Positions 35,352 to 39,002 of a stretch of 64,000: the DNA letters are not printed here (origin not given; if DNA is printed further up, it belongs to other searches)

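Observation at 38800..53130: The 14-kb repeat array of the giant adhesin gene lies on the opposite strand from both ends of the gene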

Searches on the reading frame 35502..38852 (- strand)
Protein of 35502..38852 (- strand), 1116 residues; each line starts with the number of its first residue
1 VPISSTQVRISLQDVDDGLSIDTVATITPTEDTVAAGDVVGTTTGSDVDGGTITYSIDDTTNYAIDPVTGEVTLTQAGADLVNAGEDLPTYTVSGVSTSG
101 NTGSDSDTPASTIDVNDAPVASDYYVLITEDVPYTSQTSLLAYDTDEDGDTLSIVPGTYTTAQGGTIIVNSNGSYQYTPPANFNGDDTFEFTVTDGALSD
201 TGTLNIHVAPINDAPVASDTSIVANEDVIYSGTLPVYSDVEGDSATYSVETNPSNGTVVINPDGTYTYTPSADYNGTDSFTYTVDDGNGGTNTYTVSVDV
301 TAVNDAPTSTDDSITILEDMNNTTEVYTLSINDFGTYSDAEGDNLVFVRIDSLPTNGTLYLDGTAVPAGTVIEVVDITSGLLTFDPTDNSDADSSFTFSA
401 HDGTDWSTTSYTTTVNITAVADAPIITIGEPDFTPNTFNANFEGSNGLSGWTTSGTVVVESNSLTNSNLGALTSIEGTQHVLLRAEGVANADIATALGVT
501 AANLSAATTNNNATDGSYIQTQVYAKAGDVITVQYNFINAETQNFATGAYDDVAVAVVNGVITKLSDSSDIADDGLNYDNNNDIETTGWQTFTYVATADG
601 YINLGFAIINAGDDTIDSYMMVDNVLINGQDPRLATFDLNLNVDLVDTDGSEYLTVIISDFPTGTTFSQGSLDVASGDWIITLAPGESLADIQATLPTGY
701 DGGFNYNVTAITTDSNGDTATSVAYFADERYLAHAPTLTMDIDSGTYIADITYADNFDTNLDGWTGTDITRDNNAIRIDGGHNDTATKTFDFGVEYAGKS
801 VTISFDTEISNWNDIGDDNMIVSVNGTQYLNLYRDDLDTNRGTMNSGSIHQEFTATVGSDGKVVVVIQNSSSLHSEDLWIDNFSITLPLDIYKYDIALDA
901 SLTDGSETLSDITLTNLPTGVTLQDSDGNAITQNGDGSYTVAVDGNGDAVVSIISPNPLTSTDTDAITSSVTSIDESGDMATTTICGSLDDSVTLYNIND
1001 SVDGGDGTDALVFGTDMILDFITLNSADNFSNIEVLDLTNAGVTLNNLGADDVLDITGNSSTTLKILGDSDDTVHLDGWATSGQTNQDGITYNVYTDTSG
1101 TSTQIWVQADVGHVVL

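Call 12: search_protein_families(library=pfam, proteins=[window:35502-38852:-], max_evalue=0.01)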
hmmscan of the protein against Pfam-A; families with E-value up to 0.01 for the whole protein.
window:35502-38852:- (1116 aa): 4 families
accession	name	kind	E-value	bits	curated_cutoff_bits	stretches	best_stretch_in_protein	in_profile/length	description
PF17963.7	Big_9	-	3.6e-38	130.8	23.6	2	212-298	1-88/89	Bacterial Ig domain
PF17892.7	Cadherin_5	-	7.1e-36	122.4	26.5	2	115-208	1-97/98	Cadherin-like domain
PF17803.7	Cadherin_4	-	1.1e-30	106.3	25.1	3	203-268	2-71/71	Bacterial cadherin-like domain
PF16184.11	Cadherin_3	-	0.0012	19.3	25.5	0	338-410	29-100/106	Cadherin-like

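Call 25: find_homologous_proteins(query=window:35505-38507:-)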
Query seq(1001 aa) (1001 aa): 4455 proteins with E <= 0.001 among 8000 candidates; the best 120 are listed.
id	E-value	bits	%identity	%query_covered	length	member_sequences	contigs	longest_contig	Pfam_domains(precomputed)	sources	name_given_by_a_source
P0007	0.0e+0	2132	100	100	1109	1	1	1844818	PF17963.8,PF17892.8,PF17803.8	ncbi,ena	-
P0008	0.0e+0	1613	74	100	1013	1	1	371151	PF17963.8,PF17892.8,PF17803.8,PF16184.12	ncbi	-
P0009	0.0e+0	1367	43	31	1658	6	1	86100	PF22036.3,PF17963.8,PF17892.8,PF17803.8,PF13027.12,PF14568.12,PF24059.2,PF19076.7,PF05345.19,PF16184.12,PF18175.7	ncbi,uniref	ncbi:tandem-95 repeat protein, partial [Janthinobacterium sp.]|uniref:tandem-95 repeat protein n=1 T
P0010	0.0e+0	1092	75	71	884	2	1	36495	PF00353.26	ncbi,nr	ncbi:MAG: type I secretion C-terminal target domain-containing protein, partial [Sulfurovaceae bacte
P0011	0.0e+0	1043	46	29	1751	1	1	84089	PF17963.8,PF17892.8,PF17803.8,PF19076.7,PF16184.12,PF00353.26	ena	-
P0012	5.1e-282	956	39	31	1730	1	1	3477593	PF27198.1,PF28532.1,PF17963.8,PF17892.8,PF14343.12,PF17803.8,PF19076.7,PF25581.2,PF22783.2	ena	-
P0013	1.5e-280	952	39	29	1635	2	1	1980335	PF27198.1,PF13585.13,PF17963.8,PF17892.8,PF13856.14,PF17803.8,PF19076.7,PF25581.2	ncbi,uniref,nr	ncbi:tandem-95 repeat protein [Chitinophaga agrisoli]|uniref:Tandem-95 repeat protein n=1 Tax=Chitin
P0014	4.4e-263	894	36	31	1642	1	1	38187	PF17963.8,PF17892.8,PF17803.8,PF16184.12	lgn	-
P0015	1.9e-262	892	42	33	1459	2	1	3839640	PF17963.8,PF17892.8,PF17803.8,PF19076.7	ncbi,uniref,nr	ncbi:Ig-like domain-containing protein [Comamonas sp. Y33R10-2]|uniref:tandem-95 repeat protein n=1 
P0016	2.6e-261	888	38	31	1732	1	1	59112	PF22036.3,PF17963.8,PF17892.8,PF17803.8,PF19076.7,PF10902.14,PF00908.24,PF16184.12,PF17342.8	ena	-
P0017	1.2e-257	876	39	31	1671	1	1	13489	PF17963.8,PF17892.8,PF17803.8,PF19076.7,PF16184.12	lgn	-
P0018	5.1e-257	874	41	31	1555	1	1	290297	PF22352.3,PF17963.8,PF17892.8,PF17803.8,PF19076.7,PF05345.19,PF16184.12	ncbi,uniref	ncbi:Ig-like domain-containing protein, partial [Massilia sp. MS-15]|uniref:Ig-like domain-containin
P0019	1.2e-254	866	41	32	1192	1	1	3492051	PF22036.3,PF17963.8,PF17892.8,PF17803.8,PF05345.19,PF16184.12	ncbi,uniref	ncbi:Ig-like domain-containing protein, partial [Janthinobacterium sp. PC23-8]|uniref:tandem-95 repe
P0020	3.3e-254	864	40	31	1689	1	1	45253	PF17963.8,PF17892.8,PF17803.8,PF19076.7,PF16184.12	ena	-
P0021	3.2e-253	861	44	28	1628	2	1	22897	PF22036.3,PF17963.8,PF17892.8,PF17803.8,PF19076.7,PF16184.12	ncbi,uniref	ncbi:beta strand repeat-containing protein, partial [Mycolicibacterium phlei]|uniref:beta strand rep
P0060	1.2e-193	664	39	31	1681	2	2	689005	PF17963.8,PF17892.8,PF17803.8,PF19076.7,PF00353.26,PF26745.1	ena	-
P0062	5.8e-192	658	42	28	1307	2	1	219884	PF22352.3,PF17963.8,PF17892.8,PF17803.8,PF19076.7,PF16184.12,PF00353.26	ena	-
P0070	2.6e-187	643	40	31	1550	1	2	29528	PF17963.8,PF17892.8,PF17803.8,PF19076.7,PF16184.12,PF00353.26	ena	-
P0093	2.8e-175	603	41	31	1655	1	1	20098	PF21027.4,PF22352.3,PF17963.8,PF17892.8,PF17803.8,PF19076.7,PF00353.26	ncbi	ncbi:MAG: tandem-95 repeat protein, partial [Planctomycetota bacterium]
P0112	2.5e-170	587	39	31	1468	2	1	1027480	PF17963.8,PF17892.8,PF17803.8,PF19076.7,PF00353.26,PF19077.7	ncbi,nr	ncbi:MAG: tandem-95 repeat protein [Alphaproteobacteria bacterium]|nr:tandem-95 repeat protein [Alph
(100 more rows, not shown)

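Call 26: find_encoding_contigs(protein=P0008, flank=10000, max_places=5)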
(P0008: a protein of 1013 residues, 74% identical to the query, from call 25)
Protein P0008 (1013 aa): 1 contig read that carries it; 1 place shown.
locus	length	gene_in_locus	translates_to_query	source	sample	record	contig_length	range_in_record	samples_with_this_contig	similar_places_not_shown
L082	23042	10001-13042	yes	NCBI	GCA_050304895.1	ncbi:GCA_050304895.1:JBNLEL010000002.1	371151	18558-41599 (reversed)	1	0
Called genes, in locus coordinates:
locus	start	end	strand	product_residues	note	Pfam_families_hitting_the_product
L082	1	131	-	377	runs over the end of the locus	PF01855:POR_N, PF02780:Transketolase_C (faint), PF17147:PFOR_II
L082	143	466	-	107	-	PF13183:Fer4_8 (faint), PF14697:Fer4_21 (faint), PF12797:Fer4_2 (faint), PF00037:Fer4 (weak), PF12837:Fer4_6 (faint), PF13237:Fer4_10, PF12838:Fer4_7, PF13187:Fer4_9, +3 more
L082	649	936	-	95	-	PF00403:HMA (weak)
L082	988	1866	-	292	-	PF02629:CoA_binding, PF13380:CoA_binding_2 (faint), PF13607:Succ_CoA_lig, PF00549:Ligase_CoA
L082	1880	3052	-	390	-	PF01071:GARS_A (faint), PF08442:ATP-grasp_2, PF13549:ATP-grasp_5, PF24948:Citrate_synth_N, PF00549:Ligase_CoA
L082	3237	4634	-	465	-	PF00206:Lyase_1, PF10415:FumaraseC_C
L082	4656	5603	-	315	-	PF00056:Ldh_1_N, PF01488:Shikimate_DH (faint), PF02866:Ldh_1_C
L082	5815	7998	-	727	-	PF03971:IDH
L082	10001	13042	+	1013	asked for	PF17803:Cadherin_4, PF17892:Cadherin_5, PF17963:Big_9, PF16184:Cadherin_3 (faint), PF17803:Cadherin_4, PF17892:Cadherin_5, PF17963:Big_9, PF17803:Cadherin_4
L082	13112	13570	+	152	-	PF11008:DUF2846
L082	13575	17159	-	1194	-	PF02811:PHP, PF07733:DNA_pol3_alpha, PF17657:DNA_pol3_finger, PF14579:HHH_6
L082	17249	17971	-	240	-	PF13424:TPR_12 (weak)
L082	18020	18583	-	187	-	PF01965:DJ-1_PfpI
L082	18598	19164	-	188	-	PF08207:EFP_N, PF01132:EFP, PF09285:Elong-fact-P_C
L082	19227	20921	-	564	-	PF00873:ACR_tran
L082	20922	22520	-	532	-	PF00873:ACR_tran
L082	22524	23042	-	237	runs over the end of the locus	PF25997:BSH_YhbJ (faint), PF00364:Biotin_lipoyl (faint), PF25917:BSH_RND, PF25919:BSH_CusB (weak), PF25973:BSH_CzcB, PF25984:BSH_YknX, PF25954:Beta-barrel_RND_2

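Call 27: find_encoding_contigs(protein=P0010, flank=10000, max_places=5)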
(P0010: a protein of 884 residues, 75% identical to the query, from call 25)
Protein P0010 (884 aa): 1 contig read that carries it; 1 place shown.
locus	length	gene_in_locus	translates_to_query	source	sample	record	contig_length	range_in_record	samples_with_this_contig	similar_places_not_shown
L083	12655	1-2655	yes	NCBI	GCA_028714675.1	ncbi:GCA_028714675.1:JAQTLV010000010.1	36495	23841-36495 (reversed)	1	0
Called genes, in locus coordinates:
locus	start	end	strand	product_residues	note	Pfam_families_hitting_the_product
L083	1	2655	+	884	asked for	PF00353:HemolysinCabind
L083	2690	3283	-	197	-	PF02511:Thy1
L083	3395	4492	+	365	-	PF01966:HD, PF13286:HD_assoc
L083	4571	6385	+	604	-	PF00009:GTP_EFTU, PF01926:MMR_HSR1 (weak), PF22042:EF-G_D2, PF03144:GTP_EFTU_D2, PF00679:EFG_C, PF21018:BipA_C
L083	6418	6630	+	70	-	-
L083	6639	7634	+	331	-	PF00586:AIRS, PF02769:AIRS_C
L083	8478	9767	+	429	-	PF13356:Arm-DNA-bind_3, PF22022:Phage_int_M (weak), PF00589:Phage_integrase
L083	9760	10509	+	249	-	-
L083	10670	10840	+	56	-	PF12728:HTH_17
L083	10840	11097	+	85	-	-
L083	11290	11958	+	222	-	-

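Call 28: find_encoding_contigs(protein=P0007, flank=10000, max_places=5)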
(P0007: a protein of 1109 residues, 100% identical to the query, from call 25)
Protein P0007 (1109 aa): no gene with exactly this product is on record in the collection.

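Call 54: search_protein_families(library=ncbifam, proteins=[window:35502-38852:-], max_evalue=0.01)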
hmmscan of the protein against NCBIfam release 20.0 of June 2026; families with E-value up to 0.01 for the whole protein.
window:35502-38852:- (1116 aa): 2 families
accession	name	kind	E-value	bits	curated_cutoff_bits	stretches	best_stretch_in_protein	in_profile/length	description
NF012211.1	tand_rpt_95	domain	1.4e-43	146.8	90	3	128-221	2-97/98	tandem-95 repeat protein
NF038112.1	myxo_dep_M36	subfamily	1.2e-08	32.6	1500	1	43-348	1214-1509/1604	myxosortase-dependent M36 family metallopeptidase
